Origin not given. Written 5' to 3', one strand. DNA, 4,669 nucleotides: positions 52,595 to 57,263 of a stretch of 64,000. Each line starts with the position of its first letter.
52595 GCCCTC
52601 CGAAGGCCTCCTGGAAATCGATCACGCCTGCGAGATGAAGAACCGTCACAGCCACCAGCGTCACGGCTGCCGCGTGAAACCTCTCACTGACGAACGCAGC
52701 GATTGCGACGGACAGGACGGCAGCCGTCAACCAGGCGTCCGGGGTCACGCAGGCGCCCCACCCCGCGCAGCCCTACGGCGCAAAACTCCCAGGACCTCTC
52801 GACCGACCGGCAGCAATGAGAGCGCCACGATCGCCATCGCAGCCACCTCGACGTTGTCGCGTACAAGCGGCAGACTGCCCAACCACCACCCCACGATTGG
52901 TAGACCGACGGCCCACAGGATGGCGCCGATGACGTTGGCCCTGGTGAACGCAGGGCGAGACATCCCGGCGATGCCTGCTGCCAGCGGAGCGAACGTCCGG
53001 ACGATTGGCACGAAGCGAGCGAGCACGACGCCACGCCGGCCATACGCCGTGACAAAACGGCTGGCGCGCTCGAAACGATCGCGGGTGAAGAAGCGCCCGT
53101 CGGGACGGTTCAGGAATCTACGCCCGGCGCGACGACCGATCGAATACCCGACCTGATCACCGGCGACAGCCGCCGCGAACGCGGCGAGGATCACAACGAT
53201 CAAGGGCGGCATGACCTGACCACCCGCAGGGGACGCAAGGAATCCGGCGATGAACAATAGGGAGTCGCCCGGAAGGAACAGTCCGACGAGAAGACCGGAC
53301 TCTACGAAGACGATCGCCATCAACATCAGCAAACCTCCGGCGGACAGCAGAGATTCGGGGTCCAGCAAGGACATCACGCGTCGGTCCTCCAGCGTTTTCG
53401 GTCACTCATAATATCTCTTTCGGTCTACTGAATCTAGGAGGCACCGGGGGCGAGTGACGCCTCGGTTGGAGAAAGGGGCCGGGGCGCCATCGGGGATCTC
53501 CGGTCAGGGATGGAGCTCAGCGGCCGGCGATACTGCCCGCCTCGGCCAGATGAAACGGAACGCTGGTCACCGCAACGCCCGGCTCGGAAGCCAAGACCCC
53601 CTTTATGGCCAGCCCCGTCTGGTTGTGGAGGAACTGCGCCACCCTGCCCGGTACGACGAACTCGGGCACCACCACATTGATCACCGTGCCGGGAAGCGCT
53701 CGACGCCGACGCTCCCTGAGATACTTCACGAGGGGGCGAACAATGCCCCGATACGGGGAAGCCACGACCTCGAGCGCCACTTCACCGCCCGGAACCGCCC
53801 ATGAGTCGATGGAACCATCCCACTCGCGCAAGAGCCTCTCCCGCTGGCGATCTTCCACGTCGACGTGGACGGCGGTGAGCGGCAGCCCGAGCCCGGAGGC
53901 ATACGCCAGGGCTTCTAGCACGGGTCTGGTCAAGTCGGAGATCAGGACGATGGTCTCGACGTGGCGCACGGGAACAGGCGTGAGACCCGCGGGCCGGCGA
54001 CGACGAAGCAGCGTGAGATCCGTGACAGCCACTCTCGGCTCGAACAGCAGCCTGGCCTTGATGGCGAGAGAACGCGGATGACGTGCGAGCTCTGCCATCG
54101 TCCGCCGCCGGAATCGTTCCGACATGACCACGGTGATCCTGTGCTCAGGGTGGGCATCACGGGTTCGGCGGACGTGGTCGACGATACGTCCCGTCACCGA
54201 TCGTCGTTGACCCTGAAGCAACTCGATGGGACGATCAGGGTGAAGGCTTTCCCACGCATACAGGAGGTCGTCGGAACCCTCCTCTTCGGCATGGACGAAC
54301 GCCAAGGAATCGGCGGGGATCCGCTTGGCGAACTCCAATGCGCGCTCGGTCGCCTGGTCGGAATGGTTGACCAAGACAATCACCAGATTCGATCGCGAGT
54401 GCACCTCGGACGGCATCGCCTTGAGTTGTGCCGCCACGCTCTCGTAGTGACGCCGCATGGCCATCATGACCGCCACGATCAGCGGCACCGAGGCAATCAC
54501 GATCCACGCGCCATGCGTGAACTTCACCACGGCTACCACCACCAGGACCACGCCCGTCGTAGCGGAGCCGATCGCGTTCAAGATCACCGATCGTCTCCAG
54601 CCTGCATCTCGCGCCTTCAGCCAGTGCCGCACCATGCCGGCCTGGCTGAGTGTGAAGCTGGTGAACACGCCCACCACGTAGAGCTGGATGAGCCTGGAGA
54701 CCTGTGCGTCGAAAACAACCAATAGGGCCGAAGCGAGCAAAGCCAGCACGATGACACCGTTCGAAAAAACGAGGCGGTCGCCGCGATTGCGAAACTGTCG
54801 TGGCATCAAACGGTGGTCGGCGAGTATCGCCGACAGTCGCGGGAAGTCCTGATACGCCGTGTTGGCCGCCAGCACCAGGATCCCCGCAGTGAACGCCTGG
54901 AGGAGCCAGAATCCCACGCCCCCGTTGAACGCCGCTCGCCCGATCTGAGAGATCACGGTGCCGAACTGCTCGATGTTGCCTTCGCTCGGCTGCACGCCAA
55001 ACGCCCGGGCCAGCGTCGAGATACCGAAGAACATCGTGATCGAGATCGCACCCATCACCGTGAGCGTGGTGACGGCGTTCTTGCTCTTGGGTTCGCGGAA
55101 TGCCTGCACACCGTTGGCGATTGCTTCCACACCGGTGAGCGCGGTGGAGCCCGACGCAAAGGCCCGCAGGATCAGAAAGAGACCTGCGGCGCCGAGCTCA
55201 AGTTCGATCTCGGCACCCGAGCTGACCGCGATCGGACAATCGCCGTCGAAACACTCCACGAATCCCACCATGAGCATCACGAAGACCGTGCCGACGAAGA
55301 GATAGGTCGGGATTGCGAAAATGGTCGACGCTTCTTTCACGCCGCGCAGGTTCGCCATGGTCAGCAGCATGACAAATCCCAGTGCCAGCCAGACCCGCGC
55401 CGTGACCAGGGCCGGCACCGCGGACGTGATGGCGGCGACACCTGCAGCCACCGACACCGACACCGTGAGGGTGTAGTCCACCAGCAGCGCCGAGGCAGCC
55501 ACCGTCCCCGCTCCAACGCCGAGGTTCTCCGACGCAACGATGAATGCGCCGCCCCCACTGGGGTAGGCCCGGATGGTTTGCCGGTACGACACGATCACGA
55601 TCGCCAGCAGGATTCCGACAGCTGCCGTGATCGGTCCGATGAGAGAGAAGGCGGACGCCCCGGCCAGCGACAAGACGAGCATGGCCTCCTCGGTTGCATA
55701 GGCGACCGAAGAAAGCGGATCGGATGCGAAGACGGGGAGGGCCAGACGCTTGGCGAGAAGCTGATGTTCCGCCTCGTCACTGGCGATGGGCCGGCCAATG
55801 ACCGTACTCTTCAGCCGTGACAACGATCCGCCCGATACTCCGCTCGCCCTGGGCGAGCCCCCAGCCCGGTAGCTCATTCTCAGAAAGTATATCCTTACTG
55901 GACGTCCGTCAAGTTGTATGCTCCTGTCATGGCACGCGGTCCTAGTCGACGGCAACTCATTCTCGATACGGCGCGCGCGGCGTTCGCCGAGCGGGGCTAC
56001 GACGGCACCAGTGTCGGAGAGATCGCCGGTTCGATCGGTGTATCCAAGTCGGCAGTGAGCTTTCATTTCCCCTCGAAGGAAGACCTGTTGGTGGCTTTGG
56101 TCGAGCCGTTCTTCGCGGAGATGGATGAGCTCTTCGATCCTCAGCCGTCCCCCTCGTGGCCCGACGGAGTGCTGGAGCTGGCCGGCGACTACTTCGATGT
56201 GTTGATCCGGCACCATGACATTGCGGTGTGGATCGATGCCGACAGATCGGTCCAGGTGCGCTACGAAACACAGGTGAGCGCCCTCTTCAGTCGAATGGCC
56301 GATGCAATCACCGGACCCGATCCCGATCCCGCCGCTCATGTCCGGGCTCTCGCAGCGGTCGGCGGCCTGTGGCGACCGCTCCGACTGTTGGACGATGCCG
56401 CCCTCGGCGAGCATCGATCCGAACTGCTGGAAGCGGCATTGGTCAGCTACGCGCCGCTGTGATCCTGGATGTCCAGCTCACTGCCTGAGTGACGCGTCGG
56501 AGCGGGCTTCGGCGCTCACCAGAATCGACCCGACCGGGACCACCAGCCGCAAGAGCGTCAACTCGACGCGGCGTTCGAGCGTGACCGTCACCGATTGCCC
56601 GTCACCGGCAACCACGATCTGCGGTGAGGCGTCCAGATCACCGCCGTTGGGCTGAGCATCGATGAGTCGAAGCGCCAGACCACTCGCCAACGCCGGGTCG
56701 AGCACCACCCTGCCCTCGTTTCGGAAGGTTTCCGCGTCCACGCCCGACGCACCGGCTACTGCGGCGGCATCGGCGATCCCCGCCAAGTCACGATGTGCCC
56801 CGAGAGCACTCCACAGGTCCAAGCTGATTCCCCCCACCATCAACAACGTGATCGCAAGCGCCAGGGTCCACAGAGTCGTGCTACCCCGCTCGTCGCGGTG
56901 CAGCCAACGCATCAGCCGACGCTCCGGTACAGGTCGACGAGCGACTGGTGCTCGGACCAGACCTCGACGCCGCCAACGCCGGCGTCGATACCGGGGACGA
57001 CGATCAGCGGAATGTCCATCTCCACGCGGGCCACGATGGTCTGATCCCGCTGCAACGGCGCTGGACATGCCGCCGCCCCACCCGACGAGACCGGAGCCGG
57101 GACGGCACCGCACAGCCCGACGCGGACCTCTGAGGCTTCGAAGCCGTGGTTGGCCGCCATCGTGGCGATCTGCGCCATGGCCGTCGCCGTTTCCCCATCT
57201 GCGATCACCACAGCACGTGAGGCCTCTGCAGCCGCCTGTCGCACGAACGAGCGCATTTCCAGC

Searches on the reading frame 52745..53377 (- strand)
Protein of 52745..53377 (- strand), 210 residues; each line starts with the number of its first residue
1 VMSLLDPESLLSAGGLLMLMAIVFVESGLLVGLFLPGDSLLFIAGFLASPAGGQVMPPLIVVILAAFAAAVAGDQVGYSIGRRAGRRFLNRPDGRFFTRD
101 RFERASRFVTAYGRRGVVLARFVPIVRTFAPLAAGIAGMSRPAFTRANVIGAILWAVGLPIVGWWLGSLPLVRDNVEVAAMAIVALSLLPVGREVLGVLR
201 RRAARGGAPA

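Call 25: search_protein_families(library=ncbifam, proteins=[window:52745-53377:-], max_evalue=0.001)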
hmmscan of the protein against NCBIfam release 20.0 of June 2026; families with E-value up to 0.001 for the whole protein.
window:52745-53377:- (210 aa): 3 families
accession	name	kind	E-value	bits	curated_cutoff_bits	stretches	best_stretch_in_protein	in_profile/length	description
NF008102.0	PRK10847.1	equivalog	3.1e-45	154.6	236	1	18-202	32-211/219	DedA family protein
NF052604.1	UndecprPTUtpABac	equivalog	3.1e-11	43.7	250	1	28-168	19-159/198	undecaprenyl phosphate transporter UptA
NF052605.1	UndecprPTUptAStph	equivalog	2.7e-09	37.3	300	1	15-166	13-162/197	undecaprenyl phosphate transporter UptA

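Call 40: search_protein_families(library=pfam, proteins=[window:52745-53377:-], max_evalue=0.001)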
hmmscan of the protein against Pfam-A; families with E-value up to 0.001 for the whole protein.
window:52745-53377:- (210 aa): 1 family
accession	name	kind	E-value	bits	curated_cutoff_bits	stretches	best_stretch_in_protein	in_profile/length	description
PF09335.16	VTT_dom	-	1.9e-18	67.6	33.9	1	35-159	1-117/123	VTT domain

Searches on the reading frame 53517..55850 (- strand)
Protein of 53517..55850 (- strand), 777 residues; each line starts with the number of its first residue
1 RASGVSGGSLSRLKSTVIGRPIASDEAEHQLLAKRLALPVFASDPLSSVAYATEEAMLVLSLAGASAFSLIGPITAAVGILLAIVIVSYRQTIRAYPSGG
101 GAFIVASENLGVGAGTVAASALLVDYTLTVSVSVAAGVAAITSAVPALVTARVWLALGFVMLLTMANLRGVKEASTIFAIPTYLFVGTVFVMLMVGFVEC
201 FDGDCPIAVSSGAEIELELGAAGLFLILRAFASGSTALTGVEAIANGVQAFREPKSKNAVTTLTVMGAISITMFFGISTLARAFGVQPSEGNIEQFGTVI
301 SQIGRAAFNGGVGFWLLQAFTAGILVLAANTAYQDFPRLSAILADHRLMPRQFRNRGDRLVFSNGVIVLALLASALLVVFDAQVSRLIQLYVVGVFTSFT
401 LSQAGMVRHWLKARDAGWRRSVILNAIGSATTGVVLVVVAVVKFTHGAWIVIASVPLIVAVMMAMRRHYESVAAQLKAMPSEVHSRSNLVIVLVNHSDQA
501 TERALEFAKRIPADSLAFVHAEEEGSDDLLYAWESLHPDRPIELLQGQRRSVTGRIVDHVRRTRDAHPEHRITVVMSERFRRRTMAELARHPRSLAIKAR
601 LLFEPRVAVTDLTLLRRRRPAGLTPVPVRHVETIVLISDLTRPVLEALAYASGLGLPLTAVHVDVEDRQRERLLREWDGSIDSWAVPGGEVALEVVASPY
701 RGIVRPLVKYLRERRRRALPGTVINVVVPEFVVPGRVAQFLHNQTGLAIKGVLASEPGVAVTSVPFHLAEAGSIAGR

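Call 25: search_protein_families(library=ncbifam, proteins=[window:53517-55850:-], max_evalue=0.001)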
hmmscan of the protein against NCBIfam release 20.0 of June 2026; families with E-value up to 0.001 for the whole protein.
window:53517-55850:- (777 aa): 0 families

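Call 40: search_protein_families(library=pfam, proteins=[window:53517-55850:-], max_evalue=0.001)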
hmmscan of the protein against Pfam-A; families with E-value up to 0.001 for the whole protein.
window:53517-55850:- (777 aa): 1 family
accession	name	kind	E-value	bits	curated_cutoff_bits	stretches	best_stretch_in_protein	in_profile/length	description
PF13520.12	AA_permease_2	-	9.6e-27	94.4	27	1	46-446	15-411/427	Amino acid permease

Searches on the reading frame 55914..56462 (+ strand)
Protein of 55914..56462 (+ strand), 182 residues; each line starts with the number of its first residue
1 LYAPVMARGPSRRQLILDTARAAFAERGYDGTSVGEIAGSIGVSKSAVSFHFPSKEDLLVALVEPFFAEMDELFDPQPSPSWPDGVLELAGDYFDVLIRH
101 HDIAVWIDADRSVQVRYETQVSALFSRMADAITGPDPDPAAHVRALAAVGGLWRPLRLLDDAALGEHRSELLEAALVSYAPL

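Call 25: search_protein_families(library=ncbifam, proteins=[window:55914-56462:+], max_evalue=0.001)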
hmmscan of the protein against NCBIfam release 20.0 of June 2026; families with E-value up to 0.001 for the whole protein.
window:55914-56462:+ (182 aa): 17 families
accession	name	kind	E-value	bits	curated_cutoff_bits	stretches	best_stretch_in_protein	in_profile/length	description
NF041196.1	ScbR_bind_reg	equivalog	1.5e-13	51.3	150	1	9-78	4-73/191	ScbR family autoregulator-binding transcription factor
NF037937.1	septum_RefZ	equivalog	3.3e-10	40.2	180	1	13-70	1-58/195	forespore capture DNA-binding protein RefZ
NF053731.1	TransRegFasRMycb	equivalog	1.1e-09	38.4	330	1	11-67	11-67/199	HTH-type transcriptional activator FasR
NF050111.1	TransRegSACE7040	equivalog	1.1e-09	38.4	250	1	11-63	1-53/186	SACE_7040 family transcriptional regulator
TIGR03613.1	RutR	equivalog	1.4e-09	38.1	368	1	10-64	7-61/202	pyrimidine utilization regulatory protein R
NF007949.0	PRK10668.1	equivalog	1.8e-08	34.1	271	1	12-73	12-73/216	multidrug efflux transporter transcriptional repressor AcrR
NF053516.1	TranRepPrsAVib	equivalog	4.3e-08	33.2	300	1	10-67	5-62/208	TetR family transcriptional repressor PsrA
NF011584.0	PRK15008.1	equivalog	4.7e-08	33.1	230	1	11-64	18-71/212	HTH-type transcriptional regulator RutR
NF051852.1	efflux_TF_MtrR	exception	1.3e-07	31.6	280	1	13-75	12-74/205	multidrug efflux system transcriptional repressor MtrR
NF010319.1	PRK13756.1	equivalog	1.1e-06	28.6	265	1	13-104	4-95/199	tetracycline resistance transcriptional repressor TetR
NF053878.1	FATransRegFadRBac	equivalog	1.7e-06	28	200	1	14-105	6-99/190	fatty acid metabolism transcriptional regulator FadR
TIGR03384.1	betaine_BetI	equivalog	1.7e-06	27.9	201.3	1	10-64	7-61/189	choline-binding transcriptional repressor BetI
NF007430.0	PRK09975.1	equivalog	2.6e-06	26.7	274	1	12-61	12-61/220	acrEF/envCD operon transcriptional regulator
NF001978.0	PRK00767.1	equivalog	7.6e-06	25.9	118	1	10-67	8-65/197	transcriptional regulator BetI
NF058643.1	TranRegCurRPseudo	equivalog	9.7e-06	25.4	300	1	12-70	8-66/193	TetR family transcriptional repressor CurR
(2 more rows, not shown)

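Call 40: search_protein_families(library=pfam, proteins=[window:55914-56462:+], max_evalue=0.001)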
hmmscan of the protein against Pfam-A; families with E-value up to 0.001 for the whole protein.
window:55914-56462:+ (182 aa): 1 family
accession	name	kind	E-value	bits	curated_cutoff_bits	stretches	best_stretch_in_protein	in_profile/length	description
PF00440.29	TetR_N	-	3e-17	62.5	24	1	16-62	1-47/47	Bacterial regulatory proteins, tetR family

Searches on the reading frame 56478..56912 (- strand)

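Call 25: search_protein_families(library=ncbifam, proteins=[window:56478-56912:-], max_evalue=0.001)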
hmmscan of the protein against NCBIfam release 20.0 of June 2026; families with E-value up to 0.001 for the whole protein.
window:56478-56912:- (144 aa): 1 family
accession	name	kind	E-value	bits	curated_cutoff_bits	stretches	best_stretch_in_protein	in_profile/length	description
TIGR03816.1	tadE_like_DECH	hypoth_equivalog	9e-06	25.8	50.95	1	8-60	1-53/109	Rv3654c family TadE-like protein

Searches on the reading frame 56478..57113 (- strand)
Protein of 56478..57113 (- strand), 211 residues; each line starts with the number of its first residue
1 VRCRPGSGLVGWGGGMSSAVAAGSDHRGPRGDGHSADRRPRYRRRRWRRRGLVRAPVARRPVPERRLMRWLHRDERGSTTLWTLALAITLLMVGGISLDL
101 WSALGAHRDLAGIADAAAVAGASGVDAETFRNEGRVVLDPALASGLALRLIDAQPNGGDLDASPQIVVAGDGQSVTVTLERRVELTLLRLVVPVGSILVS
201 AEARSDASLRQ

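Call 7: search_protein_families(library=pfam, proteins=[window:56478-57113:-], max_evalue=0.01)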
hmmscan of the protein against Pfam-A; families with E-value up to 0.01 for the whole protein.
window:56478-57113:- (211 aa): 1 family
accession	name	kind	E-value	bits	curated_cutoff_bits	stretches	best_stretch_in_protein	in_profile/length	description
PF13400.11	Tad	-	4.6e-05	24.1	22.3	1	77-123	1-46/47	Putative Flp pilus-assembly TadE/G-like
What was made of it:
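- Checked: The resident TadG-like gene (144 aa, 56478..56912) passes Pfam PF13400 (24.1, cutoff 22.3; call 7).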
